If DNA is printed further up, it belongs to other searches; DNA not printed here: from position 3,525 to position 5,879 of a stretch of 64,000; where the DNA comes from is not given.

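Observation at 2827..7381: Acyl-CoA ligase co-transcribed with a lone cytoplasmic bis-MGD-type molybdoenzyme, next to mobA: candidate aryl-CoA (de)hydroxylase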

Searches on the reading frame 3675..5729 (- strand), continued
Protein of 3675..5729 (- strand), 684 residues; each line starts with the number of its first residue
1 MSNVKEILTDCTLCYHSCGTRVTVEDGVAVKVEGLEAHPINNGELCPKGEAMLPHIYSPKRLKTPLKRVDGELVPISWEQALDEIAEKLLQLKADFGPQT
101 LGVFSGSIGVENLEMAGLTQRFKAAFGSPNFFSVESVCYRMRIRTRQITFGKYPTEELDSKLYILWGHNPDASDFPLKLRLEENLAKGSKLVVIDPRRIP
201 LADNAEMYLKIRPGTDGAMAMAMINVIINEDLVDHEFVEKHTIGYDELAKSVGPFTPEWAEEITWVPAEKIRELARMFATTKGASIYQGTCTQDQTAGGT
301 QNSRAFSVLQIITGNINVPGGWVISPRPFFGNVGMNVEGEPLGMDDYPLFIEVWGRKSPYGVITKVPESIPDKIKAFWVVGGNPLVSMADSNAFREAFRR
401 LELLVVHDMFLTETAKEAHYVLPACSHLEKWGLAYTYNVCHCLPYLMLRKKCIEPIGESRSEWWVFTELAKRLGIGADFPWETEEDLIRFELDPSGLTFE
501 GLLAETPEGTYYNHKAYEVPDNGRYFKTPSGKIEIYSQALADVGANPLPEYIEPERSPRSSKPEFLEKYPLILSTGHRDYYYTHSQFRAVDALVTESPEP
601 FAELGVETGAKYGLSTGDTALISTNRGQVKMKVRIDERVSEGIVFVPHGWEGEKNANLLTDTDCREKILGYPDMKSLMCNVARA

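Call 60: search_protein_families(library=ncbifam, max_evalue=1e-10, proteins=[L013:11983-12828:+, L021:12055-12822:+, L167:9186-9947:+, L017:8326-9543:+, L021:8846-9823:+, L166:5064-5510:-, L165:1756-2547:+, L166:2421-4079:-])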
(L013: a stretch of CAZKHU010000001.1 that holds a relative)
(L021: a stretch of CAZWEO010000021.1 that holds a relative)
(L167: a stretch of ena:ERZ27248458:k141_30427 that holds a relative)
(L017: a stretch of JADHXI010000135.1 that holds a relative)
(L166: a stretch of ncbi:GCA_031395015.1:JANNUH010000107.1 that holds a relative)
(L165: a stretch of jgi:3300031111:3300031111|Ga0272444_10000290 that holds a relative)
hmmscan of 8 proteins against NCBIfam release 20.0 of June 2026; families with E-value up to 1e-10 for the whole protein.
L013:11983-12828:+ (281 aa): 210 families (the best 25 are shown)
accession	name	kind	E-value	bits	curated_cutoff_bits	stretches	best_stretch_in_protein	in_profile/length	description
NF005309.0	PRK06841.1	subfamily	3.4e-73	246.3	286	1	31-279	9-253/255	GolD/DthD family dehydrogenase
NF006070.0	PRK08213.1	subfamily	3.4e-69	233.2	279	1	29-278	4-256/259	gluconate 5-dehydrogenase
TIGR01832.1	kduD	equivalog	7.5e-69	232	338.85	1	33-281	1-248/248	2-dehydro-3-deoxy-D-gluconate 5-dehydrogenase KduD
NF005559.1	PRK07231.1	subfamily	1.6e-67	227.6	215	1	34-279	1-248/249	glucose 1-dehydrogenase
NF005390.0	PRK06935.1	equivalog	1.2e-66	224.8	369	1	30-280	8-257/258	2-dehydro-3-deoxy-D-gluconate 5-dehydrogenase KduD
NF004198.0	PRK05653.1-3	equivalog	4.2e-65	219.7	296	1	35-278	5-246/248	3-oxoacyl-ACP reductase FabG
NF005067.0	PRK06484.1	equivalog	1.5e-64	218.4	713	1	36-279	8-252/524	short chain dehydrogenase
NF004818.0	PRK06172.1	equivalog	2.6e-64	217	336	1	34-280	4-252/253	SDR family oxidoreductase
TIGR01830.1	3oxo_ACP_reduc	equivalog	2.5e-62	210.7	297.75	1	40-277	1-237/239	3-oxoacyl-[acyl-carrier-protein] reductase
NF006528.0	PRK08993.1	subfamily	1.4e-61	208.2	430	1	32-281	5-253/253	2-dehydro-3-deoxy-D-gluconate 5-dehydrogenase KduD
NF004774.0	PRK06114.1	equivalog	1.4e-61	208.1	360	1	25-280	4-261/262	SDR family oxidoreductase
NF004791.0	PRK06138.1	equivalog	3.4e-61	206.8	312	1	34-280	2-251/252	SDR family oxidoreductase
NF052558.1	MBtsdlDhBudC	equivalog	6e-58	196.3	270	1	36-280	2-243/250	meso-2,3-butanediol dehydrogenase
NF009466.0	PRK12826.1-2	subfamily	6.9e-58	196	222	1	38-278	4-244/248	3-oxoacyl-ACP reductase FabG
NF005446.0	PRK07035.1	equivalog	8.2e-58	195.6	373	1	30-279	4-254/255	SDR family oxidoreductase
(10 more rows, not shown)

L021:12055-12822:+ (255 aa): 213 families (the best 25 are shown)
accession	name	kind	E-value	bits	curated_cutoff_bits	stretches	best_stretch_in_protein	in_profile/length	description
TIGR01832.1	kduD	equivalog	1.4e-76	257.3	338.85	1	7-254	1-247/248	2-dehydro-3-deoxy-D-gluconate 5-dehydrogenase KduD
NF005309.0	PRK06841.1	subfamily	1.6e-73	247.4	286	1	5-252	9-252/255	GolD/DthD family dehydrogenase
NF006070.0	PRK08213.1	subfamily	2.5e-73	246.8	279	1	2-252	3-256/259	gluconate 5-dehydrogenase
NF005390.0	PRK06935.1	equivalog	3.3e-71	239.7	369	1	4-254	8-257/258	2-dehydro-3-deoxy-D-gluconate 5-dehydrogenase KduD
NF005559.1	PRK07231.1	subfamily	2.4e-70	236.9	215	1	9-253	2-248/249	glucose 1-dehydrogenase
NF006528.0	PRK08993.1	subfamily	1.4e-69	234.3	430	1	3-254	2-252/253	2-dehydro-3-deoxy-D-gluconate 5-dehydrogenase KduD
NF004818.0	PRK06172.1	equivalog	4.5e-69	232.6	336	1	7-254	3-252/253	SDR family oxidoreductase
TIGR01830.1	3oxo_ACP_reduc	equivalog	7.6e-66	222.2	297.75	1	14-251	1-237/239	3-oxoacyl-[acyl-carrier-protein] reductase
NF004198.0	PRK05653.1-3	equivalog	3.4e-65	220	296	1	8-252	4-246/248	3-oxoacyl-ACP reductase FabG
NF005067.0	PRK06484.1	equivalog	1.2e-62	212.1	713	1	10-253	8-252/524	short chain dehydrogenase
NF004791.0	PRK06138.1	equivalog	2e-62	210.8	312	1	8-253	2-250/252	SDR family oxidoreductase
NF005853.0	PRK07774.1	equivalog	6.6e-61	205.9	303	1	8-253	3-247/250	SDR family oxidoreductase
NF053701.1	CsHdxCHCADhChcB2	equivalog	1.4e-60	204.9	350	1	9-254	1-244/245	cis-4-hydroxycyclohexanecarboxylate dehydrogenase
NF005488.0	PRK07097.1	equivalog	4.2e-60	203.1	369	1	4-254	3-259/266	gluconate 5-dehydrogenase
NF052558.1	MBtsdlDhBudC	equivalog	6.9e-60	202.7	270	1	10-252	2-241/250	meso-2,3-butanediol dehydrogenase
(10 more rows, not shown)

L167:9186-9947:+ (253 aa): 198 families (the best 25 are shown)
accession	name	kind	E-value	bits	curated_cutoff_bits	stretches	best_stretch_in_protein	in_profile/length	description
NF006072.0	PRK08217.1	subfamily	1.1e-89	300.6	298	1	1-253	1-253/253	3-ketoacyl-(acyl-carrier-protein) reductase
NF004198.0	PRK05653.1-3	equivalog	9.8e-60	202.1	296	1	4-252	6-247/248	3-oxoacyl-ACP reductase FabG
TIGR01830.1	3oxo_ACP_reduc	equivalog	3.3e-59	200.5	297.75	1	9-251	2-238/239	3-oxoacyl-[acyl-carrier-protein] reductase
NF009466.0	PRK12826.1-2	subfamily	5.4e-49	166.9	222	1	7-251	5-244/248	3-oxoacyl-ACP reductase FabG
NF009464.0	PRK12824.1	subfamily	2e-48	165.2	269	1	9-251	6-242/245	3-oxoacyl-ACP reductase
NF053701.1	CsHdxCHCADhChcB2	equivalog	2.4e-47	161.5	350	1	6-250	4-241/245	cis-4-hydroxycyclohexanecarboxylate dehydrogenase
TIGR01829.1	AcAcCoA_reduct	subfamily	3.1e-47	161.3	302.1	1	9-251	4-240/242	acetoacetyl-CoA reductase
NF005067.0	PRK06484.1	equivalog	5.6e-47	160.5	713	1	8-251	276-511/524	short chain dehydrogenase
NF004197.0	PRK05653.1-1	equivalog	2.2e-46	158.5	332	1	3-251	5-246/249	3-oxoacyl-ACP reductase FabG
NF009546.0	PRK12935.1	equivalog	3e-44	151.4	418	1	3-251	4-245/247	acetoacetyl-CoA reductase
NF004199.0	PRK05653.1-4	equivalog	4.8e-44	150.8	301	1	1-252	1-246/247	3-oxoacyl-ACP reductase FabG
NF005559.1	PRK07231.1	subfamily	1.8e-43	148.8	215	1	3-251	2-247/249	glucose 1-dehydrogenase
TIGR01832.1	kduD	equivalog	4.3e-43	147.6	338.85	1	3-250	3-244/248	2-dehydro-3-deoxy-D-gluconate 5-dehydrogenase KduD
NF009093.0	PRK12429.1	subfamily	4.9e-43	147.3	258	1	2-250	2-255/259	3-hydroxybutyrate dehydrogenase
NF005390.0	PRK06935.1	equivalog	2.2e-42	145.2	369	1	2-251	12-255/258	2-dehydro-3-deoxy-D-gluconate 5-dehydrogenase KduD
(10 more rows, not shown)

L017:8326-9543:+ (405 aa): 22 families
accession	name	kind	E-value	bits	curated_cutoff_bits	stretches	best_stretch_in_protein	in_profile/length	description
NF042972.1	AcrlCoAredClosAcrC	equivalog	2.4e-117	391.8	640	1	19-392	4-376/378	acryloyl-CoA reductase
NF043006.1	CyhCrbnylCoADH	equivalog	2.4e-116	388.9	650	1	18-395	2-378/380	cyclohexane-1-carbonyl-CoA dehydrogenase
NF042439.1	SulpropCoADesulf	equivalog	8.6e-81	271.6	600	1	31-391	4-369/379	3-sulfinopropanoyl-CoA desulfinase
NF058590.1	AcCoDHFadEBacil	equivalog_domain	1.4e-76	258.3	600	1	20-394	21-412/586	acyl-CoA dehydrogenase FadE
NF008997.0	PRK12341.1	equivalog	3e-76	256.9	537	1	20-395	5-379/382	acyl-CoA dehydrogenase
NF045552.1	GlutCoADH_Des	equivalog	6.6e-76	256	470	1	20-388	5-375/387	glutaryl-CoA dehydrogenase Acd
NF045652.1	ProlPCPDhRedW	equivalog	4.8e-71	239.5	650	1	24-392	4-373/376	L-prolyl-[peptidyl-carrier protein] dehydrogenase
NF053553.1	prodigi_MBC_PigA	equivalog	2.5e-69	234.2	500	1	19-392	4-379/381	prodigiosin MBC biosynthesis dehydrogenase PigA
TIGR03207.1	cyc_hxne_CoA_dh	equivalog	1.3e-63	215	575.35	1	21-391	2-370/372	cyclohexanecarboxyl-CoA dehydrogenase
NF002885.1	PRK03354.1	equivalog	1.3e-58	198.9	540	1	19-395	4-376/378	crotonobetainyl-CoA dehydrogenase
NF052270.1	Staph_DH_FadE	equivalog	1.8e-44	152.1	600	1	87-393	91-394/400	acyl-CoA dehydrogenase FadE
NF049984.1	Rv1679_FadE16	equivalog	4.4e-33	115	600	1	37-392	10-365/371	Rv1679 family acyl-CoA dehydrogenase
TIGR04022.1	sulfur_SfnB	equivalog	1e-31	110.2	430.9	1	26-376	9-364/391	SfnB family sulfur acquisition oxidoreductase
NF007000.1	PRK09463.1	subfamily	1.2e-25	90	600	1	11-360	34-400/726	acyl-CoA dehydrogenase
NF008594.0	PRK11561.1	equivalog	1.3e-25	89.7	545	1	124-394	169-441/540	isovaleryl-CoA dehydrogenase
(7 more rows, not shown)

L021:8846-9823:+ (325 aa): 14 families
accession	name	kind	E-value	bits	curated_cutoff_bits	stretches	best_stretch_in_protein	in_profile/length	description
TIGR00745.1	apbA_panE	subfamily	2.2e-49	168.4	141.35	1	17-320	1-304/305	2-dehydropantoate 2-reductase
NF005091.0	PRK06522.2-2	equivalog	1.3e-39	136.2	252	1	17-319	3-298/302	2-dehydropantoate 2-reductase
NF005088.0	PRK06522.1-2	subfamily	9.1e-37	126.8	371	1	17-319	2-303/308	2-dehydropantoate 2-reductase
NF005092.1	PRK06522.2-3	equivalog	1.6e-32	112.8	500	1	17-318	2-295/296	2-dehydropantoate 2-reductase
NF005089.0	PRK06522.1-4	subfamily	7.2e-28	97.9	223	1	124-317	126-317/326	2-dehydropantoate 2-reductase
NF006083.0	PRK08229.1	equivalog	1e-25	90.4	371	1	16-249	3-230/341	2-dehydropantoate 2-reductase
NF004887.0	PRK06249.1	equivalog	7.7e-25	87.7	360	1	13-319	3-312/316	putative 2-dehydropantoate 2-reductase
NF005094.0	PRK06522.2-5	equivalog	3.7e-23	82.3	382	1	17-317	2-301/307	2-dehydropantoate 2-reductase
NF009542.0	PRK12921.1-4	equivalog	4.1e-21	75.5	288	1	17-319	3-284/286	oxidoreductase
NF005087.0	PRK06522.1-1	equivalog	2.3e-20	72.9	351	1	17-322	2-293/296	2-dehydropantoate 2-reductase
NF009541.0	PRK12921.1-1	equivalog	2e-19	70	338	1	14-316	4-291/297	oxidoreductase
NF005093.0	PRK06522.2-4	equivalog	1.6e-18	67.1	308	1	14-320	2-299/304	2-dehydropantoate 2-reductase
NF004311.0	PRK05708.1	equivalog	2.2e-17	62.9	378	1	83-315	67-294/305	putative 2-dehydropantoate 2-reductase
NF009543.0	PRK12921.1-5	equivalog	8.4e-13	48.2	339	1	17-318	2-303/305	oxidoreductase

L166:5064-5510:- (148 aa): 1 family
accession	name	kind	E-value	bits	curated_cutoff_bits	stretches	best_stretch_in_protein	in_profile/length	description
TIGR00051.1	TIGR00051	subfamily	1.3e-12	48.1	68.7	1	17-136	2-116/117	YbgC/FadM family acyl-CoA thioesterase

L165:1756-2547:+ (263 aa): 0 families

L166:2421-4079:- (552 aa): 94 families (the best 25 are shown)
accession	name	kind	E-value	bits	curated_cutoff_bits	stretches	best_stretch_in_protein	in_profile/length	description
TIGR02275.1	DHB_AMP_lig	equivalog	3.8e-109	365.4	723.55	1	7-541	2-526/526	(2,3-dihydroxybenzoyl)adenylate synthase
NF004758.0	PRK06087.1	equivalog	4.6e-99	332.3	736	1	12-551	8-542/548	medium-chain fatty-acid--CoA ligase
NF004837.0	PRK06187.1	subfamily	1e-97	327.6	476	1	28-550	8-528/531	long-chain-fatty-acid--CoA ligase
NF008192.1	PRK10946.1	equivalog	3.1e-96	322.8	783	1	8-547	4-532/534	(2,3-dihydroxybenzoyl)adenylate synthase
NF009233.0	PRK12583.1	subfamily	6.7e-87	292.2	832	1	28-549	18-555/558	fatty acid CoA ligase family protein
TIGR03208.1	cyc_hxne_CoA_lg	equivalog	9.4e-81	272.1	792.3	1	25-542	19-538/538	cyclohexanecarboxylate-CoA ligase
NF006182.0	PRK08316.1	subfamily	1e-77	261.8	663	1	29-548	12-521/523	fatty acyl-CoA synthetase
NF005801.1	PRK07656.1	equivalog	7.6e-76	255.7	657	1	29-541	2-500/500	FadD3 family acyl-CoA ligase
NF006181.0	PRK08314.1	subfamily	8e-69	232.4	705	1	30-548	26-558/563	long-chain-fatty-acid--CoA ligase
NF005714.0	PRK07529.1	subfamily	9.4e-69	232.4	632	1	48-544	58-576/640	acyl-CoA synthetase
NF005676.0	PRK07470.1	equivalog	1.1e-63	215.7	774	1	29-547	21-532/544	acyl-CoA synthetase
NF052269.1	Staph_lig_FadD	equivalog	2.6e-60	204.2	650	1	32-549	4-498/499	long-chain-fatty-acid--CoA ligase FadD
NF004114.0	PRK05605.1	equivalog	6.6e-59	199.7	766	2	175-548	201-573/575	long-chain-fatty-acid--CoA ligase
NF004822.0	PRK06178.1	equivalog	1.1e-58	199.2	782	1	28-546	37-569/571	acyl-CoA synthetase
NF005307.0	PRK06839.1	equivalog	1.4e-58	198.8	748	1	35-543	9-492/496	o-succinylbenzoate--CoA ligase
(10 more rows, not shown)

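Call 82: predict_structure(alignment_id=A3)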
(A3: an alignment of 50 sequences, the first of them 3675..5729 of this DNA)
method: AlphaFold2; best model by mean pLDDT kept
length: 684 residues; sequences in the alignment: 50
mean_pLDDT: 82.6   pTM: 0.87
mean pLDDT of the five models: 82.6, 76.8, 76.5, 76.2, 69.5
residues with pLDDT >= 90: 270; 70-90: 292; 50-70: 92; < 50: 30
segments of 3 or more residues with pLDDT < 50: 319-332, 513-526
pLDDT, mean of each block of 10 residues (from residue 1): 83 74 92 85 84 86 95 97 98 92 74 73 82 61 63 63 89 82 92 92 92 90 98 92 91 96 96 97 82 64 86 71 42 60 76 56 81 92 82 91 94 93 91 65 71 92 94 93 88 76 84 45 50 79 86 86 93 78 71 81 96 97 93 94 87 86 79 80 95
secondary structure, 60 per line:
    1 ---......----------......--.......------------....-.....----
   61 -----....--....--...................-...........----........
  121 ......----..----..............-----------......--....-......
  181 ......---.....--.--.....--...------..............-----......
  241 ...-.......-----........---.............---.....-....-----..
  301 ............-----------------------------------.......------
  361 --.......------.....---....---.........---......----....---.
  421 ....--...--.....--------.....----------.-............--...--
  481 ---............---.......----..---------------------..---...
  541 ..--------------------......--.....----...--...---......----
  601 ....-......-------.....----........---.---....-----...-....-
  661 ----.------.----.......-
elements in order (helices of 4 or more, strands of 3 or more residues): E4-9 E20-25 E28-34 H47-50 H52-56 E66-69 E72-75 H78-96 E101-105 H113-126 H137-150 E162-167 H170-173 H175-186 E190-194 H200-204 E207-209 H216-229 H235-241 H245-251 H257-264 H268-280 E284-288 H290-293 H299-312 H348-354 H363-369 E376-380 H384-387 H391-399 E403-408 H413-416 E420-424 E432-436 E445-449 H462-473 H484-495 H499-505 H538-542 H563-568 E571-575 H591-596 E601-604 H606-611 E619-623 E628-635 E643-646 H656-659 E677-683

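Call 85: fold_search(model_id=the predicted structure, library=pdb)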
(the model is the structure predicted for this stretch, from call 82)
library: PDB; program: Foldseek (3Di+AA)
matches with E <= 10: 823; with E <= 0.001: 178
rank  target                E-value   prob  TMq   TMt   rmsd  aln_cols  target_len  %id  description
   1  2e7z                  5.5e-52  1.00  0.87  0.82   4.6       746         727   29  Acetylene Hydratase from Pelobacter acetylenicus (released 2007-02-27)
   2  8j83_A                1.1e-47  1.00  0.83  0.63   5.0       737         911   28  Crystal structure of formate dehydrogenase from Methylorubrum extorquens AM1 (released 2023-10-11)
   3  7vw6_A                9.3e-47  1.00  0.82  0.63   5.1       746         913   28  Cryo-EM Structure of Formate Dehydrogenase 1 from Methylorubrum extorquens AM1 (released 2022-06-01)
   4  1fdi                  7.7e-46  1.00  0.80  0.77   6.2       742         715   24  OXIDIZED FORM OF FORMATE DEHYDROGENASE H FROM E. COLI COMPLEXED WITH THE INHIBITOR NITRITE (released 1997-08-20)
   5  7z0t_A                7.7e-46  1.00  0.80  0.77   6.5       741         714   24  Structure of the Escherichia coli formate hydrogenlyase complex (aerobic preparation, composite structure) (released 2022-09-28)
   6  2v45                  1.5e-44  1.00  0.81  0.77   5.8       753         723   22  A New Catalytic Mechanism of Periplasmic Nitrate Reductase from Desulfovibrio desulfuricans ATCC 27774 from Crystallogra (released 2008-03-18)
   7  1aa6                  4.8e-44  1.00  0.79  0.77   5.5       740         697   23  REDUCED FORM OF FORMATE DEHYDROGENASE H FROM E. COLI (released 1997-08-20)
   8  8rqz_C                1.2e-43  1.00  0.82  0.58   5.2       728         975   25  Crystal structure of Molybdenum bispyranopterin guanine dinucleotide formate dehydrogenases ForCE1 from Bacillus subti (released 2025-08-06)
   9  2jio                  1.5e-43  1.00  0.81  0.77   5.7       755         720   22  A New Catalytic Mechanism of Periplasmic Nitrate Reductase from Desulfovibrio desulfuricans ATCC 27774 from Crystallogra (released 2008-03-18)
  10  9ktl_A                1.8e-43  1.00  0.81  0.59   5.6       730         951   24  Cryo-EM structure of reduced form of formate dehydrogenase from Rhodobacter aestuarii (RaFDH) with NADH (released 2025-06-18)
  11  2v3v                  5.0e-43  1.00  0.83  0.79   5.0       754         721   22  A New Catalytic Mechanism of Periplasmic Nitrate Reductase from Desulfovibrio desulfuricans ATCC 27774 from Crystallogra (released 2008-03-18)
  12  2vpw_A                6.2e-43  1.00  0.82  0.77   4.9       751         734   28  Polysulfide reductase with bound menaquinone (released 2008-06-10)
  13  9vap_A                7.0e-43  1.00  0.81  0.63   7.7       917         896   20  Cryo-EM structure of formate dehydrogenase from Shewanella oneidensis MR-1 (SoFdhAB) (released 2026-04-08)
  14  2nap                  2.0e-42  1.00  0.80  0.77   5.8       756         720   22  DISSIMILATORY NITRATE REDUCTASE (NAP) FROM DESULFOVIBRIO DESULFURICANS (released 1999-09-19)
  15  7l5s                  9.9e-41  1.00  0.73  0.66   6.9       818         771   22  Crystal Structure of Haemophilus influenzae MtsZ at pH 5.5 (released 2021-04-21)
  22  6tg9_A                4.2e-39  1.00  0.81  0.59   5.7       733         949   24  Cryo-EM Structure of NADH reduced form of NAD+-dependent Formate Dehydrogenase from Rhodobacter capsulatus (released 2020-04-22)
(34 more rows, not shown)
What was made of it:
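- On MopB / DMSO-reductase superfamily (bis-MGD enzymes): The fold model matches MopB structures at TM 0.8-0.87 (call 85).
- Closest known: Acetylene hydratase. Same: It is the best structural match (TM 0.87, E 5.5e-52; call 85).
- The best fold match is acetylene hydratase, a non-redox hydratase (call 85).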
